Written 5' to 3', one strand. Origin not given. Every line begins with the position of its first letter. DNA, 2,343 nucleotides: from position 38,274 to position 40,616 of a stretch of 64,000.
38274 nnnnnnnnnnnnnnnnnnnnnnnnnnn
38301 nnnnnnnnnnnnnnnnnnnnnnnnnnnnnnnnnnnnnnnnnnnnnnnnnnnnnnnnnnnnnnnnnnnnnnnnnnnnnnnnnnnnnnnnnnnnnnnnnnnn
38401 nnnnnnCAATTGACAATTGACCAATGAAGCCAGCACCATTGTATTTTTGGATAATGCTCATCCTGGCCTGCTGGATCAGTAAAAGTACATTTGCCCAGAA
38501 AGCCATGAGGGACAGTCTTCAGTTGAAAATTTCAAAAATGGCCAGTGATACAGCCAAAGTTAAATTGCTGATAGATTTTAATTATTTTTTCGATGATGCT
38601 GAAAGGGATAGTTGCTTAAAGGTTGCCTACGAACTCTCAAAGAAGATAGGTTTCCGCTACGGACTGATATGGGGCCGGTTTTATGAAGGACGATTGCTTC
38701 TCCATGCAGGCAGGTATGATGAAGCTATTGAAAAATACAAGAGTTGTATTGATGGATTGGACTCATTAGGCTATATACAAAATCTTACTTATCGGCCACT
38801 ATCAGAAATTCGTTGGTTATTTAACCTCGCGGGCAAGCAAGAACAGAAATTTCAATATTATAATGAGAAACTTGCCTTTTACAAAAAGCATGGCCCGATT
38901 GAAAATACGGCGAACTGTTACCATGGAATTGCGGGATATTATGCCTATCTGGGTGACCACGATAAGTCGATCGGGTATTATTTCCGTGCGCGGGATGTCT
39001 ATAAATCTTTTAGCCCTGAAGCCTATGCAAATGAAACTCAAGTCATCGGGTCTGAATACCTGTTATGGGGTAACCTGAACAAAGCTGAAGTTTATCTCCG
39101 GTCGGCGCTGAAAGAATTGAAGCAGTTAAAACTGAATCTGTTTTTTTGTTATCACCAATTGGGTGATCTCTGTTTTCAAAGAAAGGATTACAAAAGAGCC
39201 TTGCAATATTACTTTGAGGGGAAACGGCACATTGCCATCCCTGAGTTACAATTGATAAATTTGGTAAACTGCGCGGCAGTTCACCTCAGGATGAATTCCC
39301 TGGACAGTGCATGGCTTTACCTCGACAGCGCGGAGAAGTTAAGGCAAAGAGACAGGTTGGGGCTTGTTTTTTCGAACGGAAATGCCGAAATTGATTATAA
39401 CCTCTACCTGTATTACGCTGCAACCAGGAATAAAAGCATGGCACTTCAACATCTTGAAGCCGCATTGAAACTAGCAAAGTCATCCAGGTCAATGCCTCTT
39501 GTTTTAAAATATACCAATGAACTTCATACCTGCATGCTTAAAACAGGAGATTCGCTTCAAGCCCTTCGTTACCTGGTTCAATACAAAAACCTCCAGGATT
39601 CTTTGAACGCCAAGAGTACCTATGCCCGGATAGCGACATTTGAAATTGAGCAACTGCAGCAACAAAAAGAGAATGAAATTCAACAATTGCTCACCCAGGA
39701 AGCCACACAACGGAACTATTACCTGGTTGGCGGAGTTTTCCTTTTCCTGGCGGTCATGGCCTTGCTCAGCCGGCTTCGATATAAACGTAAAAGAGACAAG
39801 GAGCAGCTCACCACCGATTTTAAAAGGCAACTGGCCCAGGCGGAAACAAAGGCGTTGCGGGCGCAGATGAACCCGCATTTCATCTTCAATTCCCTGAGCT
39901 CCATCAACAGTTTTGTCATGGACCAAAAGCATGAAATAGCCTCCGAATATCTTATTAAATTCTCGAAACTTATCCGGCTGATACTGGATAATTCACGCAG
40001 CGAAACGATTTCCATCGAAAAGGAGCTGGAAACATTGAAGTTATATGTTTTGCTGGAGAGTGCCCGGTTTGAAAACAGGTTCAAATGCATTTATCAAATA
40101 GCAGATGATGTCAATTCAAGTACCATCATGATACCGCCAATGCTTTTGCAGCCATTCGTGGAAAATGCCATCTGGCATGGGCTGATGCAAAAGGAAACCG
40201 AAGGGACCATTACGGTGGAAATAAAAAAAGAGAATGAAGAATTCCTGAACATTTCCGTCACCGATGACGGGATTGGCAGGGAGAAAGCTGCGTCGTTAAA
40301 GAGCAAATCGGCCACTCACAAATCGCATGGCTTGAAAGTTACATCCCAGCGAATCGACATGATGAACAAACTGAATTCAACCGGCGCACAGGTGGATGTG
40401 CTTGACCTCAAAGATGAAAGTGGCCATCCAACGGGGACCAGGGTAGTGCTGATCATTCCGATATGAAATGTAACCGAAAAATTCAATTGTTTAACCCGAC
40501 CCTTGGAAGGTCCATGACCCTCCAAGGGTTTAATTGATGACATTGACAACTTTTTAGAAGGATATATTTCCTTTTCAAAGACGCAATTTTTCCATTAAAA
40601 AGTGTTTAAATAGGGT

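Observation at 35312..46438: One LytTR regulator and two paralogous TPR-ectodomain kinases, each directly behind a T9SS cargo gene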

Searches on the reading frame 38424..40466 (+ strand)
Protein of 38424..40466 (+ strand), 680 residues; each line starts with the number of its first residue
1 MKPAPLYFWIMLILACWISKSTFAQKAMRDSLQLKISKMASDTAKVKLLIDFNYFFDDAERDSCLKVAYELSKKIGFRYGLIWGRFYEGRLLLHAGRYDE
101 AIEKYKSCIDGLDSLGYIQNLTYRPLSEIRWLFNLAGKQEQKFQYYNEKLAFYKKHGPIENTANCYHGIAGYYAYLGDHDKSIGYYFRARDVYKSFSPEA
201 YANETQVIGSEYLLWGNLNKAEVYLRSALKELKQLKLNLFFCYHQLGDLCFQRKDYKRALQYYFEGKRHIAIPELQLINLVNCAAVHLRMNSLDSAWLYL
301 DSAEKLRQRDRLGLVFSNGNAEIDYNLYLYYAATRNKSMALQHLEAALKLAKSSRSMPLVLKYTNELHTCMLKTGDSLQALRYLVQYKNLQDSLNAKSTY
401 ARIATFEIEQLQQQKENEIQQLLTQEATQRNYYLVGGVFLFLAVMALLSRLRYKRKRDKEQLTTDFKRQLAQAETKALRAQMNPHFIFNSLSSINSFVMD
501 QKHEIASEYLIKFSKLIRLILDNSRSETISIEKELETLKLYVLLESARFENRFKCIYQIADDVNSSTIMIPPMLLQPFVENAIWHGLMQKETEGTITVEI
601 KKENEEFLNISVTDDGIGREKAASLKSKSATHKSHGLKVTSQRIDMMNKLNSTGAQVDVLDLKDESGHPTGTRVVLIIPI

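Call 3: search_protein_families(library=pfam, proteins=[window:38424-40466:+], max_evalue=0.01)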
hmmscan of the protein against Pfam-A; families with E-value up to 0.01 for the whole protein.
window:38424-40466:+ (680 aa): 10 families
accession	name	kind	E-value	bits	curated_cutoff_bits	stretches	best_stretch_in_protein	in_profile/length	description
PF06580.19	His_kinase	-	5.1e-22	78.4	25.2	1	473-553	1-81/81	Histidine kinase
PF13424.12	TPR_12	-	1.3e-11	44.9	30.1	2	162-230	2-73/77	Tetratricopeptide repeat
PF00515.34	TPR_1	-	8.8e-08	32.1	27.8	0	242-264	3-25/34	Tetratricopeptide repeat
PF07719.23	TPR_2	-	1.7e-06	28.2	27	0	86-108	5-27/34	Tetratricopeptide repeat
PF13428.12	TPR_14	-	4.7e-06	27.2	23.5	0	89-109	8-28/44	Tetratricopeptide repeat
PF02518.31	HATPase_c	-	9.1e-06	26.5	26.4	1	574-679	9-108/111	Histidine kinase-, DNA gyrase B-, and HSP90-like ATPase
PF13374.12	TPR_10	-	0.001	19.4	27.5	0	162-194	1-33/42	Tetratricopeptide repeat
PF10602.15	RPN7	-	0.0017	18.5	29.6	0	131-192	4-65/174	26S proteasome subunit RPN7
PF13432.12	TPR_16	-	0.0028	18.5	32.7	0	85-106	34-55/65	Tetratricopeptide repeat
PF13181.12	TPR_8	-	0.0032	17.9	25.7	0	243-263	4-24/34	Tetratricopeptide repeat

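Call 14: find_homologous_proteins(query=window:38424-40466:+, max_evalue=1e-10)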
Query window:38424-40466:+ (680 aa): 2181 proteins with E <= 1e-10 among 8000 candidates; the best 120 are listed.
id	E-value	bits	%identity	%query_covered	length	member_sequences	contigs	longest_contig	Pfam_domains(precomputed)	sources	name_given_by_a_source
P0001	0.0e+0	1499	100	99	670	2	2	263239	PF00515.35,PF13424.13,PF02518.32,PF13428.13,PF06580.20,PF07719.24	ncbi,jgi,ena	-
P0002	0.0e+0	1015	69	100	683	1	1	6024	PF13424.13,PF06580.20,PF07719.24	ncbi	-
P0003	0.0e+0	1013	67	97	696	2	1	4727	PF00515.35,PF13424.13,PF02518.32,PF06580.20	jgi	jgi:phage shock protein A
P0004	2.5e-295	999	68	100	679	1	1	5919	PF00515.35,PF13424.13,PF06580.20,PF13181.13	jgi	jgi:tetratricopeptide (TPR) repeat protein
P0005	5.5e-290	982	67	100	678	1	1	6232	PF00515.35,PF13424.13,PF06580.20,PF07719.24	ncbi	-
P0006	1.7e-286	970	65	100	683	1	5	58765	PF13424.13,PF02518.32,PF06580.20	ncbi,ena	-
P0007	2.9e-286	969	67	97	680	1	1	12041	PF13424.13,PF02518.32,PF06580.20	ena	-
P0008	1.3e-285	967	65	100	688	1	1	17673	PF00515.35,PF13424.13,PF06580.20,PF13181.13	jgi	jgi:tetratricopeptide (TPR) repeat protein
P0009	1.4e-285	967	65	100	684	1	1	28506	PF13424.13,PF02518.32,PF06580.20,PF13181.13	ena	-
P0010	2.5e-285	966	65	99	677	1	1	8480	PF00515.35,PF13424.13,PF13176.13,PF13428.13,PF06580.20,PF13181.13,PF07719.24,PF13374.13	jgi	-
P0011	2.1e-284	963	65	99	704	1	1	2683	PF00515.35,PF13424.13,PF13176.13,PF13428.13,PF06580.20,PF13181.13,PF07719.24,PF13374.13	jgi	jgi:hypothetical protein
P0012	8.8e-284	961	66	100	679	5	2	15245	PF00515.35,PF13424.13,PF06580.20,PF13181.13,PF07719.24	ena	-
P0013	1.1e-283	961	66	100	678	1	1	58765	PF10602.16,PF00515.35,PF13424.13,PF02518.32,PF06580.20,PF07719.24,PF13374.13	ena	-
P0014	2.2e-283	960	66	97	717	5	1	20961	PF00515.35,PF13424.13,PF13176.13,PF06580.20,PF13181.13,PF07719.24,PF13374.13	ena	-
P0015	2.2e-281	953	65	98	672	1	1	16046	PF17874.8,PF00515.35,PF13424.13,PF13176.13,PF06580.20,PF13181.13,PF07719.24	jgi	jgi:tetratricopeptide (TPR) repeat protein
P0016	3.4e-281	952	65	100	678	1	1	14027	PF00515.35,PF13424.13,PF02518.32,PF06580.20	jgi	jgi:tetratricopeptide (TPR) repeat protein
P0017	2.0e-279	947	65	99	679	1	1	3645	PF00515.35,PF13424.13,PF06580.20,PF13181.13,PF07719.24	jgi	jgi:tetratricopeptide (TPR) repeat protein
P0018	3.2e-279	946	65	99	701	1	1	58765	PF17874.8,PF00515.35,PF13424.13,PF02518.32,PF13428.13,PF06580.20,PF13181.13,PF07719.24,PF13374.13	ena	-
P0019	5.0e-279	945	66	97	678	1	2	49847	PF00515.35,PF13424.13,PF06580.20,PF13181.13,PF07719.24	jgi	-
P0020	9.2e-279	944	65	97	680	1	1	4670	PF00515.35,PF13424.13,PF02518.32,PF06580.20,PF07719.24,PF13374.13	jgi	jgi:tetratricopeptide (TPR) repeat protein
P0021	1.5e-278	944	65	100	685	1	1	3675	PF10602.16,PF00515.35,PF13424.13,PF02518.32,PF14938.13,PF06580.20,PF13181.13,PF07719.24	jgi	jgi:tetratricopeptide (TPR) repeat protein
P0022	1.9e-278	943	65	100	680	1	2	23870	PF00515.35,PF13424.13,PF02518.32,PF06580.20,PF07719.24,PF13374.13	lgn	-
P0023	4.0e-278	942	65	100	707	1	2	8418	PF00515.35,PF13424.13,PF06580.20,PF07719.24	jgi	jgi:tetratricopeptide (TPR) repeat protein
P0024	8.8e-277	938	63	100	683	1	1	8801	PF10602.16,PF00515.35,PF13424.13,PF06580.20,PF07719.24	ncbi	-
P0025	1.6e-274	930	64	99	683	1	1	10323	PF13424.13,PF06580.20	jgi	jgi:hypothetical protein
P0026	4.0e-274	929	63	100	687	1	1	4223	PF00515.35,PF13424.13,PF06580.20,PF07719.24,PF13374.13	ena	-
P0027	5.1e-273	925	64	99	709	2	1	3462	PF00515.35,PF13424.13,PF06580.20,PF07719.24,PF13374.13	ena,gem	-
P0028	3.3e-272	923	65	96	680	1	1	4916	PF00515.35,PF13424.13,PF13428.13,PF06580.20,PF13181.13,PF07719.24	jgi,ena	-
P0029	7.9e-272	922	63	98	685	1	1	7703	PF00515.35,PF13424.13,PF06580.20,PF07719.24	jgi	jgi:tetratricopeptide (TPR) repeat protein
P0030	1.1e-271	921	63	100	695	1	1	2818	PF10602.16,PF17874.8,PF00515.35,PF13424.13,PF06580.20,PF13181.13,PF07719.24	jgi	jgi:tetratricopeptide (TPR) repeat protein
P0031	3.0e-270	916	64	97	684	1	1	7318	PF17874.8,PF00515.35,PF13424.13,PF06580.20,PF13181.13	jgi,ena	-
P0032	3.7e-270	916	64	99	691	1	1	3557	PF17874.8,PF00515.35,PF13424.13,PF06580.20,PF13181.13,PF07719.24,PF13374.13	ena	-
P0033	1.5e-269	914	63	99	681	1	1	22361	PF17874.8,PF00515.35,PF13424.13,PF02518.32,PF06580.20,PF13181.13,PF07719.24,PF13374.13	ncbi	-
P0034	8.9e-269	911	62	100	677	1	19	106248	PF13424.13,PF13176.13,PF06580.20,PF13181.13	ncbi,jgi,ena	jgi:hypothetical protein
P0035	5.5e-268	909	63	99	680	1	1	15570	PF06580.20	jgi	jgi:tetratricopeptide (TPR) repeat protein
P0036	5.4e-267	906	62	99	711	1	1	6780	PF10602.16,PF00515.35,PF13424.13,PF06580.20,PF13181.13,PF07719.24,PF13374.13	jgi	jgi:tetratricopeptide (TPR) repeat protein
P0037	3.3e-265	900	62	99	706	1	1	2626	PF00515.35,PF13424.13,PF13428.13,PF06580.20,PF07719.24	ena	-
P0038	5.6e-265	899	63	99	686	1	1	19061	PF10602.16,PF17874.8,PF00515.35,PF13424.13,PF13428.13,PF06580.20,PF07719.24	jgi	jgi:tetratricopeptide (TPR) repeat protein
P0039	6.0e-265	899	64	97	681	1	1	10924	PF00515.35,PF13424.13,PF13176.13,PF13428.13,PF06580.20,PF13181.13,PF07719.24,PF13374.13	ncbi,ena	ncbi:MAG: histidine kinase [Bacteroidota bacterium]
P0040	6.3e-265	899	62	100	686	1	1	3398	PF17874.8,PF00515.35,PF13424.13,PF02518.32,PF13428.13,PF06580.20,PF13181.13,PF07719.24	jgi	jgi:hypothetical protein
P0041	1.1e-264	898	62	99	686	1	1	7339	PF00515.35,PF13424.13,PF06580.20,PF13181.13,PF07719.24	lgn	-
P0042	1.2e-264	898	62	97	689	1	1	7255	PF10602.16,PF00515.35,PF13424.13,PF06580.20,PF07719.24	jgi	jgi:tetratricopeptide (TPR) repeat protein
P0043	3.6e-264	896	63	97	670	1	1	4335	PF00515.35,PF13424.13,PF02518.32,PF13432.13,PF06580.20,PF13181.13,PF07719.24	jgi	jgi:tetratricopeptide (TPR) repeat protein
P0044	4.0e-264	896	63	97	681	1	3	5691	PF13424.13,PF06580.20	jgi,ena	jgi:hypothetical protein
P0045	5.3e-264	896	60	100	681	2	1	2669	PF00515.35,PF13424.13,PF06580.20,PF07719.24,PF13374.13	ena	-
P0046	7.2e-264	895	61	100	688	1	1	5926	PF00515.35,PF13424.13,PF06580.20,PF13181.13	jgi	jgi:tetratricopeptide (TPR) repeat protein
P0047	1.1e-263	895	60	100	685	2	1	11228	PF13424.13,PF06580.20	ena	-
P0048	1.4e-263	894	61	99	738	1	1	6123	PF10602.16,PF17874.8,PF00515.35,PF13424.13,PF06580.20,PF07719.24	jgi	jgi:tetratricopeptide (TPR) repeat protein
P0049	1.9e-263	894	65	95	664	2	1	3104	PF00515.35,PF13424.13,PF02518.32,PF06580.20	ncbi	-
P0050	4.0e-263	893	61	100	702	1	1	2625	PF05529.18,PF13424.13,PF06580.20,PF13181.13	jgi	jgi:tetratricopeptide (TPR) repeat protein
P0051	2.1e-262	890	61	100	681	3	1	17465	PF00515.35,PF05529.18,PF13424.13,PF06580.20,PF07719.24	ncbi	ncbi:MAG: histidine kinase [Bacteroidota bacterium]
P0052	8.6e-262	888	63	100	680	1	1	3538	PF00515.35,PF13424.13,PF21033.5,PF02518.32,PF06580.20,PF13181.13,PF07719.24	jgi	jgi:tetratricopeptide (TPR) repeat protein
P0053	2.9e-261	887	62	99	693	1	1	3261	PF13424.13,PF06580.20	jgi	jgi:hypothetical protein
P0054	8.8e-261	885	62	100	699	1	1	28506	PF13424.13,PF06580.20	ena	-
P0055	1.7e-260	884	60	100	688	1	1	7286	PF00515.35,PF13424.13,PF13176.13,PF06580.20,PF13181.13,PF07719.24,PF13374.13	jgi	jgi:tetratricopeptide (TPR) repeat protein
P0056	3.3e-259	880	62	99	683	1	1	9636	PF14559.13,PF17874.8,PF00515.35,PF13424.13,PF13428.13,PF06580.20,PF13181.13,PF07719.24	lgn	-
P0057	2.3e-258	877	59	100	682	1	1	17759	PF13424.13,PF06580.20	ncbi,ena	-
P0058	3.1e-258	877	60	100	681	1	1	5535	PF10602.16,PF00515.35,PF13424.13,PF13176.13,PF21033.5,PF13428.13,PF06580.20,PF13181.13,PF07719.24,PF13374.13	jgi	jgi:tetratricopeptide (TPR) repeat protein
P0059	4.9e-258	876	61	100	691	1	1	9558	PF00515.35,PF13424.13,PF13428.13,PF06580.20,PF13181.13,PF07719.24,PF13374.13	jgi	jgi:tetratricopeptide (TPR) repeat protein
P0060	7.4e-258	875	60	99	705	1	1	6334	PF00515.35,PF13424.13,PF06580.20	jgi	jgi:hypothetical protein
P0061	1.2e-257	875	61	99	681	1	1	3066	PF00515.35,PF13424.13,PF13176.13,PF13428.13,PF06580.20,PF13181.13,PF07719.24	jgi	-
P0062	1.9e-257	874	60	100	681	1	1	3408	PF00515.35,PF13424.13,PF06580.20,PF13181.13,PF13374.13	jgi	jgi:hypothetical protein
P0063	1.9e-257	874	61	99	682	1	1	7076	PF00515.35,PF13424.13,PF02518.32,PF14938.13,PF06580.20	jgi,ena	-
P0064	4.9e-257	873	60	100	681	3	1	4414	PF10602.16,PF00515.35,PF13424.13,PF06580.20,PF13181.13,PF07719.24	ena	-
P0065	5.8e-257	872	60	100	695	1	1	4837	PF10602.16,PF00515.35,PF13424.13,PF13176.13,PF02518.32,PF13428.13,PF06580.20,PF13181.13,PF07719.24,PF13374.13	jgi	jgi:tetratricopeptide (TPR) repeat protein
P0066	1.1e-256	872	62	97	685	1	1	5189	PF00515.35,PF13424.13,PF13176.13,PF06580.20,PF13181.13,PF07719.24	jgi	jgi:tetratricopeptide (TPR) repeat protein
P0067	2.0e-256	871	60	100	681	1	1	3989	PF00515.35,PF13424.13,PF13176.13,PF02518.32,PF06580.20,PF13181.13,PF07719.24,PF13374.13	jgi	-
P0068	4.7e-256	869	62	97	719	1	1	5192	PF13424.13,PF06580.20,PF13181.13,PF07719.24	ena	-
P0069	4.4e-254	863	61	98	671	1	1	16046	PF10602.16,PF00515.35,PF13424.13,PF13428.13,PF06580.20,PF13181.13,PF07719.24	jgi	jgi:tetratricopeptide (TPR) repeat protein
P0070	4.7e-254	863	59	100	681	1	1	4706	PF00515.35,PF13424.13,PF13176.13,PF13428.13,PF06580.20,PF13181.13,PF07719.24,PF13374.13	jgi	jgi:tetratricopeptide (TPR) repeat protein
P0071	1.1e-253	862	64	90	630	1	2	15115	PF00515.35,PF13424.13,PF13428.13,PF06580.20,PF13181.13,PF07719.24,PF13374.13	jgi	-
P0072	3.4e-253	860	60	99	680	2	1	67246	PF17874.8,PF00515.35,PF13424.13,PF06580.20,PF13181.13,PF07719.24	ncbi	ncbi:MAG: histidine kinase [Bacteroidota bacterium]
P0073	4.2e-253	860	60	99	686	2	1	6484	PF00515.35,PF13424.13,PF02518.32,PF06580.20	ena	-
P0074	4.4e-253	860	60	100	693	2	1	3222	PF13424.13,PF06580.20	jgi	jgi:hypothetical protein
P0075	1.1e-252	858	59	99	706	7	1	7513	PF10602.16,PF00515.35,PF13424.13,PF13176.13,PF21033.5,PF13428.13,PF06580.20,PF13181.13,PF07719.24,PF13374.13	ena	-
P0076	2.3e-252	857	62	96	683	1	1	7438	PF00515.35,PF13424.13,PF06580.20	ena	-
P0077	1.6e-251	854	61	97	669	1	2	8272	PF17874.8,PF00515.35,PF13424.13,PF06580.20,PF13181.13,PF07719.24,PF13374.13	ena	-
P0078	2.3e-251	854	59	98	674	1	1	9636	PF17874.8,PF00515.35,PF13424.13,PF06580.20,PF13181.13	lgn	-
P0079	7.8e-251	852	61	100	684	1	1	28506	PF00515.35,PF13424.13,PF06580.20,PF13181.13,PF07719.24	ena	-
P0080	4.8e-250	850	60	100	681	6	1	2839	PF00515.35,PF13424.13,PF13176.13,PF13428.13,PF06580.20,PF13181.13,PF07719.24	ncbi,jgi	jgi:tetratricopeptide (TPR) repeat protein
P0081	3.1e-249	847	59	98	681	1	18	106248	PF00515.35,PF13424.13,PF13428.13,PF06580.20,PF13181.13,PF07719.24,PF13374.13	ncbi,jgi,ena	jgi:tetratricopeptide (TPR) repeat protein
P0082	1.3e-248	845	59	99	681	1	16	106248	PF17874.8,PF06580.20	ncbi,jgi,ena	jgi:hypothetical protein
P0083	1.6e-247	841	59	100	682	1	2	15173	PF00515.35,PF13424.13,PF13176.13,PF06580.20,PF13181.13,PF07719.24,PF13374.13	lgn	-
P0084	4.1e-247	840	59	100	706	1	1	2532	PF00515.35,PF13424.13,PF02518.32,PF06580.20,PF13181.13,PF07719.24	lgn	-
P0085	9.9e-247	839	59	99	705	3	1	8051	PF13424.13,PF06580.20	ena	-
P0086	1.0e-246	839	62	92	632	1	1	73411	PF00515.35,PF13424.13,PF06580.20,PF13374.13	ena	-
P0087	2.5e-246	837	58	100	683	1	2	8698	PF13424.13,PF06580.20,PF13181.13,PF13374.13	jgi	jgi:tetratricopeptide (TPR) repeat protein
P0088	1.8e-245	834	58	100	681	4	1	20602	PF00515.35,PF13424.13,PF13428.13,PF06580.20,PF13181.13,PF07719.24,PF13374.13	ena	-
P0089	2.7e-245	834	59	100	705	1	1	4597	PF00515.35,PF13424.13,PF06580.20,PF13181.13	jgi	jgi:tetratricopeptide (TPR) repeat protein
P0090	3.0e-245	834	60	100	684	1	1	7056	PF00515.35,PF13424.13,PF06580.20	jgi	jgi:hypothetical protein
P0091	1.7e-244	831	63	90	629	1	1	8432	PF00515.35,PF13424.13,PF13428.13,PF06580.20,PF07719.24,PF13374.13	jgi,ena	-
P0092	4.8e-243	826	58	100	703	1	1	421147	PF00515.35,PF13424.13,PF06580.20,PF07719.24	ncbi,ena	-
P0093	7.3e-243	826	59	99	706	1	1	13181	PF10602.16,PF00515.35,PF13424.13,PF06580.20,PF13181.13,PF07719.24,PF13374.13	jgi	jgi:sensor histidine kinase YesM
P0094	7.7e-243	826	58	98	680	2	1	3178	PF10602.16,PF13176.13,PF13428.13,PF13374.13,PF14559.13,PF17874.8,PF00515.35,PF13424.13,PF13432.13,PF06580.20,PF13181.13,PF07719.24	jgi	jgi:tetratricopeptide (TPR) repeat protein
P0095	2.3e-241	821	61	95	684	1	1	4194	PF05529.18,PF13424.13,PF06580.20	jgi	jgi:hypothetical protein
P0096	8.4e-241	819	56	99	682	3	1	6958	PF13424.13,PF13428.13,PF06580.20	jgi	-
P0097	1.2e-240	818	67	81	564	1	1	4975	PF00515.35,PF13424.13,PF06580.20,PF13181.13,PF07719.24,PF13374.13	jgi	jgi:tetratricopeptide (TPR) repeat protein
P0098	6.6e-239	813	61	91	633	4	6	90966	PF10602.16,PF14559.13,PF17874.8,PF00515.35,PF13424.13,PF13176.13,PF13428.13,PF06580.20,PF13181.13,PF07719.24,PF13374.13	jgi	jgi:sensor histidine kinase YesM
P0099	6.6e-238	809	57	100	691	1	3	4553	PF17874.8,PF00515.35,PF13424.13,PF02518.32,PF06580.20,PF13181.13,PF07719.24,PF13374.13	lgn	-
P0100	1.7e-237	808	56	97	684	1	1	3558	PF10602.16,PF17874.8,PF00515.35,PF13424.13,PF13428.13,PF06580.20,PF13181.13,PF13374.13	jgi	-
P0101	2.5e-237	808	55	97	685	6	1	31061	PF00515.35,PF13424.13,PF13428.13,PF06580.20,PF07719.24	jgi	jgi:tetratricopeptide (TPR) repeat protein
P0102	3.0e-237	807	55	99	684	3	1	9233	PF00515.35,PF13424.13,PF06580.20,PF07719.24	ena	-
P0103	2.5e-236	804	57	100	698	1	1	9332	PF13424.13,PF06580.20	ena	-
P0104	1.8e-235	801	61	88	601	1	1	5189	PF10602.16,PF13424.13,PF13176.13,PF14938.13,PF06580.20,PF13181.13,PF07719.24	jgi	jgi:tetratricopeptide (TPR) repeat protein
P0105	1.2e-234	799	56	100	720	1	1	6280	PF17874.8,PF00515.35,PF13424.13,PF02518.32,PF13428.13,PF06580.20,PF13181.13,PF07719.24,PF13374.13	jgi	jgi:tetratricopeptide (TPR) repeat protein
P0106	6.7e-232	790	55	100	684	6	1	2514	PF13424.13,PF06580.20,PF13181.13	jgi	-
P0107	4.7e-229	780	55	97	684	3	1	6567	PF00515.35,PF13424.13,PF06580.20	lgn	-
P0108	3.3e-227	774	54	99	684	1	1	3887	PF00515.35,PF13424.13,PF06580.20,PF07719.24,PF13374.13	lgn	-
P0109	6.0e-227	773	54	100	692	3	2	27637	PF00515.35,PF13424.13,PF06580.20,PF13181.13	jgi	-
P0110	3.6e-226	771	54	97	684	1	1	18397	PF13424.13,PF06580.20,PF07719.24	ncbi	-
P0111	1.6e-225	769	55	97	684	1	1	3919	PF10602.16,PF13424.13,PF13428.13,PF06580.20,PF07719.24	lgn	-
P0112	3.9e-225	767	66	79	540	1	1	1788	PF00515.35,PF13424.13,PF06580.20,PF13181.13,PF07719.24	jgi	jgi:tetratricopeptide (TPR) repeat protein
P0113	1.6e-219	749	54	99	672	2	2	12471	PF00515.35,PF13424.13,PF13428.13,PF06580.20,PF13181.13,PF07719.24,PF13374.13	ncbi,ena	-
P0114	3.5e-219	748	52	99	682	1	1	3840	PF10602.16,PF00515.35,PF13424.13,PF06580.20,PF13181.13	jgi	-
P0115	1.3e-218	746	72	69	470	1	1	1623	PF02518.32,PF06580.20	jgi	-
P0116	4.3e-215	734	58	88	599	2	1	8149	PF00515.35,PF13424.13,PF13176.13,PF13428.13,PF06580.20,PF13181.13,PF07719.24,PF13374.13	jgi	jgi:tetratricopeptide (TPR) repeat protein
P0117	3.9e-214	731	51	99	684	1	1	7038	PF00515.35,PF13424.13,PF06580.20,PF07719.24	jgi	jgi:tetratricopeptide (TPR) repeat protein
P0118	3.7e-209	714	74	65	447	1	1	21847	PF02518.32,PF06580.20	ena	-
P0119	5.1e-204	698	71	65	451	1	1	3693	PF06580.20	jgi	jgi:hypothetical protein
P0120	6.7e-197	674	68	69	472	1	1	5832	PF17874.8,PF02518.32,PF06580.20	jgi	jgi:tetratricopeptide (TPR) repeat protein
